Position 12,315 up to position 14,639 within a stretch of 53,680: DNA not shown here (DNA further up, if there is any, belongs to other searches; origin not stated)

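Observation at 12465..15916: AT-rich three-gene membrane module: tail-anchored pseudokinase, small polytopic protein and GtrB/ArnC-like glycosyltransferase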

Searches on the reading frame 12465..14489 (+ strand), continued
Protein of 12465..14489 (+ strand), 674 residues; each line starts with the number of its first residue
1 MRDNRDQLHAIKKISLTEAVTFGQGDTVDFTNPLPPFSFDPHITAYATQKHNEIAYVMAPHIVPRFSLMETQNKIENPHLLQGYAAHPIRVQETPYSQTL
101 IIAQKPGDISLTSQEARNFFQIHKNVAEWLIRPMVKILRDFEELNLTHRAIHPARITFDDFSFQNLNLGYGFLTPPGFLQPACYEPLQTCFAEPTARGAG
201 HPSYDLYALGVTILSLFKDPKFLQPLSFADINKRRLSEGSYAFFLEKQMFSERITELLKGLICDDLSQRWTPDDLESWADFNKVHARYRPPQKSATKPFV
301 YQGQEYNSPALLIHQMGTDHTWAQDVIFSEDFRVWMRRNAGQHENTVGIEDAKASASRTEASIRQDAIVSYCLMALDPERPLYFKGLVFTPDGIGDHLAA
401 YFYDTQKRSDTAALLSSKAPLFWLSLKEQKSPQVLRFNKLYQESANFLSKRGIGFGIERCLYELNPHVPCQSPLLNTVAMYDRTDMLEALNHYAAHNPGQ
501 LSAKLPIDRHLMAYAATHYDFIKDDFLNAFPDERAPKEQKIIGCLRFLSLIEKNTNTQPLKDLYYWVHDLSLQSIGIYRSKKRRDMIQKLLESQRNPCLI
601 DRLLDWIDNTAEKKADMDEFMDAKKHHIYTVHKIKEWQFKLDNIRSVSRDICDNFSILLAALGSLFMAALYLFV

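Call 23: predict_structure(alignment_id=A1)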
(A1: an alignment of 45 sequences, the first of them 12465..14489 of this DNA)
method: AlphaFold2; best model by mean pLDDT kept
length: 674 residues; sequences in the alignment: 45
mean_pLDDT: 88.0   pTM: 0.83
mean pLDDT of the five models: 88.0, 87.7, 86.6, 86.1, 85.5
residues with pLDDT >= 90: 374; 70-90: 266; 50-70: 28; < 50: 6
segments of 3 or more residues with pLDDT < 50: 1-6
pLDDT, mean of each block of 10 residues (from residue 1): 48 88 86 92 94 93 92 91 92 86 93 88 84 94 92 92 91 93 92 93 94 84 67 88 79 88 89 91 75 81 91 91 89 87 71 91 93 90 93 94 93 95 87 90 94 92 92 86 85 85 87 93 91 88 93 84 90 89 91 80 88 91 93 89 77 82 89 87
secondary structure, 60 per line:
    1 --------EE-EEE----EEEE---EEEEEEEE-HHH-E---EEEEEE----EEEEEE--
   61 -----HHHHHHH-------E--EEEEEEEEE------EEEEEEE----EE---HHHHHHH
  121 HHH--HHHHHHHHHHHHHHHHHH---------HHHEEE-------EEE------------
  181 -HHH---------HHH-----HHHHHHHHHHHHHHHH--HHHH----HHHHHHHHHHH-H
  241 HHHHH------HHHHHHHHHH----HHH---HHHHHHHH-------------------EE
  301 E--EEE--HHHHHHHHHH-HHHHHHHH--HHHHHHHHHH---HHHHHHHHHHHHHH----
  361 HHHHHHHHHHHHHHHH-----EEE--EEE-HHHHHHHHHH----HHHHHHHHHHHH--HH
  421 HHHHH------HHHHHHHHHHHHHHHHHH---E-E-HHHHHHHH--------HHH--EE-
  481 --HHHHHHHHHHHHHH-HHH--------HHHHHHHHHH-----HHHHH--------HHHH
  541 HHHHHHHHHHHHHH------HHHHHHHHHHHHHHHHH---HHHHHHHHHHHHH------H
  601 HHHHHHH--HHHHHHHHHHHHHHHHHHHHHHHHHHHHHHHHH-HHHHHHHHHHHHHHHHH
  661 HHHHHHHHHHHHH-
elements in order: E12-14 E19-22 E26-33 E43-48 E53-58 H66-72 E83-91 E98-104 H114-123 H126-143 E156-158 E166-168 H202-217 H220-223 H228-238 H240-245 H252-261 H272-279 E299-301 E304-306 H309-318 H320-327 H330-339 H343-356 H361-376 E382-384 E387-389 H391-400 H405-416 H419-425 H432-449 H457-464 H483-496 H509-518 H524-528 H537-554 H561-577 H581-593 H600-607 H610-642 H644-673

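Call 25: search_solved_structures(query=A1, max_evalue=1, show_alignments=2)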
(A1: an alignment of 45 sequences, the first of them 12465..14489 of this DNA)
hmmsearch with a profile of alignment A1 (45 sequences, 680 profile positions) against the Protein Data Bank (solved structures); distinct sequences matched with E-value up to 1: 798 (the best 60 are shown).
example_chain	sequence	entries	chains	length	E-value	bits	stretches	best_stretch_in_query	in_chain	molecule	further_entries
3r1n_A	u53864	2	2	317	1.8e-11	46.2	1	98-295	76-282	MAP kinase-activated protein kinase 3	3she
3fhr_A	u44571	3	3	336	2.2e-11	45.9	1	98-295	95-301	MAP kinase-activated protein kinase 3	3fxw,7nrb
3kn5_A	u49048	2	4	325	2.2e-11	45.9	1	100-286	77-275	Ribosomal protein S6 kinase alpha-5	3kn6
3kga_A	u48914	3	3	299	2.3e-11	45.9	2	55-168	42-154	MAP kinase-activated protein kinase 2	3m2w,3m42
3ka0_A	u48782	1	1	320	3.2e-11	45.4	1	55-287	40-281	MAP kinase-activated protein kinase 2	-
3r2b_A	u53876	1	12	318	4.4e-11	44.9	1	55-287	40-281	MAP kinase-activated protein kinase 2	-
8xu4_A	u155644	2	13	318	4.4e-11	44.9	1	55-287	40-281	MAP kinase-activated protein kinase 2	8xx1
3r2y_A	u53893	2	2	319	4.4e-11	44.9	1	55-288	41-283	MAP kinase-activated protein kinase 2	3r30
9r59_A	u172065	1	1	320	4.5e-11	44.9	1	55-288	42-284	MAP kinase-activated protein kinase 2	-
2pzy_A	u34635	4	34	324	4.7e-11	44.8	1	55-288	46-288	MAP kinase-activated protein kinase 2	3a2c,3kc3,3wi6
2p3g_X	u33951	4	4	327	4.7e-11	44.8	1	55-287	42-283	MAP kinase-activated protein kinase 2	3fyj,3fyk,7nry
3fpm_A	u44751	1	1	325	4.7e-11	44.8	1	55-288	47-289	MAP kinase-activated protein kinase 2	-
6t8x_A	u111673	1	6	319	4.8e-11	44.8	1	55-282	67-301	MAP kinase-activated protein kinase 2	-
2jbo_A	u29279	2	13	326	4.8e-11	44.8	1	55-288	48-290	MAP KINASE-ACTIVATED PROTEIN KINASE 2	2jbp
3gok_A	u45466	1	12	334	5.2e-11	44.7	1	55-287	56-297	MAP kinase-activated protein kinase 2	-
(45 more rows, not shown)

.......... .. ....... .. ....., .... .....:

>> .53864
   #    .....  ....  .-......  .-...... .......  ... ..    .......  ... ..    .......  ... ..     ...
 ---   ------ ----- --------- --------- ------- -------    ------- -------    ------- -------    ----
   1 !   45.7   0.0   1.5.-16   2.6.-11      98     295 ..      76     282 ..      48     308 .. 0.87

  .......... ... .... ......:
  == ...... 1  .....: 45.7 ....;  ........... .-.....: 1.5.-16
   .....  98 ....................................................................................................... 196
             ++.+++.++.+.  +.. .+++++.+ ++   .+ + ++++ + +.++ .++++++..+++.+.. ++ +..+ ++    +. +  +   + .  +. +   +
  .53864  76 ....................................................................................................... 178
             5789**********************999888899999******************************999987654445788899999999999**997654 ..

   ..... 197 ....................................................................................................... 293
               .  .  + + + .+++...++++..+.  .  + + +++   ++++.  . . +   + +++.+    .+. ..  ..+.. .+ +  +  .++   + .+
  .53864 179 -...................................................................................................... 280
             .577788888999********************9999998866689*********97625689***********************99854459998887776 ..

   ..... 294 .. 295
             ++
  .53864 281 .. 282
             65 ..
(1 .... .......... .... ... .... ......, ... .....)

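Call 26: fold_search(model_id=the predicted structure, library=pdb)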
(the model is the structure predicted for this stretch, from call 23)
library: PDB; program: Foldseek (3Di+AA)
matches with E <= 10: 1994; with E <= 0.001: 1324
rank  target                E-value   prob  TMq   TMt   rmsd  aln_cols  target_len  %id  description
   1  5zto                  4.9e-06  1.00  0.26  0.53   7.3       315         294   12  Crystal structure of EGFR 696-1022 T790M/C797S in complex with D3003 (released 2019-06-12)
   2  7xzr_A                5.1e-06  1.00  0.28  0.58   6.8       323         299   12  Crystal structure of TNIK-AMPPNP-thiopeptide TP15 complex (released 2022-10-26)
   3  4zp5_A                6.1e-06  1.00  0.27  0.56   6.8       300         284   12  MAP4K4 in complex with inhibitor (released 2016-10-05)
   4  7k7q_B                7.6e-06  1.00  0.28  0.65   5.5       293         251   11  CRYSTAL STRUCTURE OF TYROSINE KINASE 2 JH2 (PSEUDO KINASE DOMAIN) COMPLEXED WITH COMPOUND-12 AKA:6-[(cyclopropanecarbo (released 2021-08-04)
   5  5d7a_C                7.6e-06  1.00  0.26  0.54   6.1       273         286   13  Crystal structure of the kinase domain of TRAF2 and NCK-interacting protein kinase with NCB-0846 (released 2016-08-17)
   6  5cwz_C                8.3e-06  1.00  0.26  0.58   5.7       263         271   11  Crystal structure of the kinase domain of human TRAF2 and NCK-interacting protein kinase (released 2016-07-27)
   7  7xzq_A                8.3e-06  1.00  0.26  0.52   7.4       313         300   13  Crystal structure of TNIK-thiopeptide TP1 complex (released 2022-10-26)
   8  5xdl                  9.5e-06  1.00  0.25  0.50   9.6       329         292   13  Crystal structure of EGFR 696-1022 L858R in complex with CO-1686 (released 2017-12-13)
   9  4rvt_A                9.9e-06  1.00  0.25  0.53   5.2       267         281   11  MAP4K4 in complex with a pyridin-2(1H)-one derivative (released 2015-05-27)
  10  5cwz_A                1.0e-05  1.00  0.28  0.59   6.8       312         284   13  Crystal structure of the kinase domain of human TRAF2 and NCK-interacting protein kinase (released 2016-07-27)
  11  3d2i                  1.1e-05  1.00  0.26  0.64   5.4       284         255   15  Crystal structure of mouse Aurora A (Asn186->Gly, Lys240->Arg, Met302->Leu) in complex with 1-{5-[2-(1-methyl-1H-pyrazol (released 2009-05-12)
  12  7lg8_B                1.3e-05  1.00  0.27  0.60   5.8       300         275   13  EGFR (T79M/V948R) in complex with naquotinib and an allosteric inhibitor (released 2022-02-23)
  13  5gmp                  1.4e-05  1.00  0.26  0.53   7.5       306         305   12  Crystal structure of EGFR 696-1022 T790M in complex with XTF-262 (released 2017-06-28)
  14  7er2                  1.4e-05  1.00  0.26  0.53   8.1       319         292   12  Crystal structure of EGFR 696-1022 T790M/C797S in complex with LS_2_40 (released 2022-04-20)
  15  7a6k_B                1.4e-05  1.00  0.26  0.60   6.9       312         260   12  Crystal Structure of EGFR-T790M/V948R in Complex with TAK-788 (released 2022-02-23)
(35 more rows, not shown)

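Call 46: search_protein_families(library=padloc, proteins=[window:12465-14489:+], max_evalue=0.01)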
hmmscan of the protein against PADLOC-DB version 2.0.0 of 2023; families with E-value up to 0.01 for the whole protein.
window:12465-14489:+ (674 aa): 1 family
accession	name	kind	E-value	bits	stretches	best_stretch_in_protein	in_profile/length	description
PDLC04062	PD-T4-6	-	0.001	16.2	1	196-272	211-282/450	-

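Call 61: search_protein_families(library=ncbifam, proteins=[L009:3853-5019:+, L009:2867-3853:+, L004:10498-11454:+, L001:6361-7077:+], max_evalue=0.00001)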
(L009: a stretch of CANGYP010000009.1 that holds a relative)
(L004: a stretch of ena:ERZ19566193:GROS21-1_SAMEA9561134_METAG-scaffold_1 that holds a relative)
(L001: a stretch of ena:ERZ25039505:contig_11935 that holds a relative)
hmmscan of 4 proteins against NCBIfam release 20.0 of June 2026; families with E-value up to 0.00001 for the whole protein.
L009:3853-5019:+ (388 aa): 9 families
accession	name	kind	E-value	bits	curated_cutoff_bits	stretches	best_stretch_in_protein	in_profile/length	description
TIGR04182.1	glyco_TIGR04182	equivalog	1.5e-39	136.1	325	1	3-294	1-284/293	S-layer glycoprotein N-glycosyltransferase AglJ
NF041391.1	DPhHxTase_Halo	equivalog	1.2e-23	83.2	375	1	10-201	3-183/213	dolichyl-phosphate hexose transferase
NF058614.1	PPMAGASynPpgS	equivalog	1.1e-19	70.8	370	1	4-201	2-196/226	polyprenyl-phospho-N-acetylgalactosaminyl synthase PpgS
NF010496.0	PRK13915.1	equivalog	8e-11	41.6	262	1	3-89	32-126/307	glucosyl-3-phosphoglycerate synthase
TIGR04283.1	glyco_like_mftF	equivalog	3.1e-10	40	182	1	5-89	2-82/221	TIGR04283 family arsenosugar biosynthesis glycosyltransferase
NF007986.1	PRK10714.1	equivalog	3.4e-09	36.2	529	1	3-259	7-259/316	undecaprenyl-phosphate 4-deoxy-4-formamido-L-arabinose transferase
TIGR03111.1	glyc2_xrt_Gpos1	hypoth_equivalog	1.4e-06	27.4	363.95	1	2-102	49-154/439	TIGR03111 family XrtG-associated glycosyltransferase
TIGR03937.1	PgaC_IcaA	equivalog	3.3e-06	26.3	422.3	1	2-97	45-143/407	poly-beta-1,6-N-acetyl-D-glucosamine synthase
NF007482.0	PRK10073.1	equivalog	5.6e-06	25.6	423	1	2-93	6-99/334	glycosyltransferase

L009:2867-3853:+ (328 aa): 16 families
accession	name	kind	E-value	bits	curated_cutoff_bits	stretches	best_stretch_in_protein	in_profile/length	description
TIGR01179.1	galE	equivalog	1.8e-121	405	262.3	1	9-327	2-327/332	UDP-glucose 4-epimerase GalE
NF007956.0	PRK10675.1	subfamily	1.6e-70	237.9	394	1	8-326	2-330/338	UDP-glucose 4-epimerase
TIGR02197.1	heptose_epim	equivalog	1.9e-29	102.8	274.6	1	9-274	1-257/316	ADP-glyceromanno-heptose 6-epimerase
TIGR01181.1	dTDP_gluc_dehyt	equivalog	4.7e-23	81.8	365.1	1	9-317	2-304/321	dTDP-glucose 4,6-dehydratase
TIGR04180.1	EDH_00030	hypoth_equivalog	3.6e-19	69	475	1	9-312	1-297/297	NAD-dependent 4,6-dehydratase LegB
NF008360.0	PRK11150.1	equivalog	2.7e-14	53.1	452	1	9-271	2-248/310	ADP-glyceromanno-heptose 6-epimerase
NF011728.1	PRK15181.1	equivalog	4.9e-11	42.2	760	1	6-311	15-324/348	Vi polysaccharide biosynthesis UDP-N-acetylglucosaminuronic acid C-4 epimerase TviC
TIGR03466.1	HpnA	hypoth_equivalog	1.5e-10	40.5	367.65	1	8-162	2-156/327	hopanoid-associated sugar epimerase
TIGR01214.1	rmlD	equivalog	2.6e-09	36.6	224.05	1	8-161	1-138/285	dTDP-4-dehydrorhamnose reductase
NF043036.1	ErythonDh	equivalog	1.2e-08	34.6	325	1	8-161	2-163/321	D-erythronate dehydrogenase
NF042422.1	oxyalk_red_OleD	equivalog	3.8e-08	33.1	580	1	8-250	2-221/329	2-alkyl-3-oxoalkanoate reductase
TIGR01472.1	gmd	equivalog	8.3e-08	31.8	415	1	55-312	60-326/342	GDP-mannose 4,6-dehydratase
NF047922.1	GDPFucSynFcl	equivalog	2.3e-07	30.5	500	1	170-311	156-288/308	GDP-L-fucose synthase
NF007582.0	PRK10217.1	equivalog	3e-07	29.8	698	1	8-286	3-276/355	dTDP-glucose 4,6-dehydratase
NF007490.0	PRK10084.1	subfamily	6.5e-07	28.7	649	0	9-112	3-113/361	dTDP-glucose 4,6-dehydratase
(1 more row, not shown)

L004:10498-11454:+ (318 aa): 9 families
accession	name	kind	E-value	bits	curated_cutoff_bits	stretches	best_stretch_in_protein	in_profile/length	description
TIGR04182.1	glyco_TIGR04182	equivalog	1.3e-61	208.5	325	1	7-297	1-289/293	S-layer glycoprotein N-glycosyltransferase AglJ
NF041391.1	DPhHxTase_Halo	equivalog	3.4e-20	72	375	1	14-224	3-209/213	dolichyl-phosphate hexose transferase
NF058614.1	PPMAGASynPpgS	equivalog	6.6e-17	61.7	370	1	9-161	3-161/226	polyprenyl-phospho-N-acetylgalactosaminyl synthase PpgS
NF010496.0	PRK13915.1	equivalog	1.1e-10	41.1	262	1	3-97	28-134/307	glucosyl-3-phosphoglycerate synthase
TIGR04283.1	glyco_like_mftF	equivalog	3.6e-07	30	182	1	8-104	1-97/221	TIGR04283 family arsenosugar biosynthesis glycosyltransferase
NF041865.1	EpsU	equivalog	1.1e-06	27.9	700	1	8-112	41-155/394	exopolysaccharide biosynthesis GT2 family glycosyltransferase EpsU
NF007986.1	PRK10714.1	equivalog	1.3e-06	27.6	529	1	5-250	5-251/316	undecaprenyl-phosphate 4-deoxy-4-formamido-L-arabinose transferase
TIGR03937.1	PgaC_IcaA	equivalog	3e-06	26.4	422.3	1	5-105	44-151/407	poly-beta-1,6-N-acetyl-D-glucosamine synthase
NF053846.1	glyco_with_XrtP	equivalog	8.6e-06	24.7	520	0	10-54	45-89/440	XrtP-associated glycosyltransferase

L001:6361-7077:+ (238 aa): 9 families
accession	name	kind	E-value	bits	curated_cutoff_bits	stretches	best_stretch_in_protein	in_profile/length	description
TIGR04009.1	wcaE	equivalog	3e-16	59.5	369.2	1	12-199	14-206/248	colanic acid biosynthesis glycosyltransferase WcaE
TIGR04283.1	glyco_like_mftF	equivalog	4.7e-14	52.5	182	1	4-105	1-96/221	TIGR04283 family arsenosugar biosynthesis glycosyltransferase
NF047683.1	TeichurnBiosyTuaG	equivalog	2.5e-13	50.3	400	1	3-103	7-109/252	teichuronic acid biosynthesis protein TuaG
NF007482.0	PRK10073.1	equivalog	2.2e-12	46.6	423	1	3-106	7-111/334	glycosyltransferase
NF053739.1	GlytfEpsEBac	equivalog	8.3e-07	28.2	450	1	3-111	2-115/265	glycosyltransferase EpsE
NF050050.1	ProtGlycPglI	equivalog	8.5e-07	28.6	500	1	2-94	2-98/306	GalNAc(5)-diNAcBac-PP-undecaprenol beta-1,3-glucosyltransferase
NF041875.1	EPS_EpsD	equivalog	1e-06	28.4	370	1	4-123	1-123/325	exopolysaccharide biosynthesis glycosyltransferase EpsD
TIGR03937.1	PgaC_IcaA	equivalog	1.2e-06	27.7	422.3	1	3-86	46-132/407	poly-beta-1,6-N-acetyl-D-glucosamine synthase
NF038302.1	EPS_HpsE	equivalog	1.7e-06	27.3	300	1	3-102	2-108/307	hormogonium polysaccharide biosynthesis glycosyltransferase HpsE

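Call 88: search_protein_representatives(alignment_id=A1)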
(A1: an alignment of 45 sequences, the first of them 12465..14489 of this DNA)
Query: 45 sequences, 680 profile positions. Proteins with E-value up to 0.001 (for the whole library): 13029; up to 1e-10: 3050; up to 1e-30: 1292. The best 150 are listed.
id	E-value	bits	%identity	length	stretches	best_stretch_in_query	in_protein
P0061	1.1e-254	863.2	-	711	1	10-679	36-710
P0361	1.0e-252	856.7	-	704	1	10-678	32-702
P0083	1.6e-245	833.0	-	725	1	5-678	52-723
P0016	5.9e-242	821.2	-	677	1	10-679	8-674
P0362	7.1e-239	811.0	-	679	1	12-678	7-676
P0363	9.1e-239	810.6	-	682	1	1-678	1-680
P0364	2.5e-238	809.2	-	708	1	11-678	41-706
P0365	3.1e-237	805.6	-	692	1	10-680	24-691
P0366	4.5e-236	801.7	-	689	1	19-677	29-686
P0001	3.2e-234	795.6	-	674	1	1-677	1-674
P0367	4.7e-234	795.1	-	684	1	10-680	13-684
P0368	6.1e-234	794.7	-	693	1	9-679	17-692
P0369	8.3e-234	794.3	-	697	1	9-679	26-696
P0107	8.8e-234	794.2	-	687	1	8-678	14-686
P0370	4.6e-233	791.8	-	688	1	9-679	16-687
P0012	7.7e-229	777.8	-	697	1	10-676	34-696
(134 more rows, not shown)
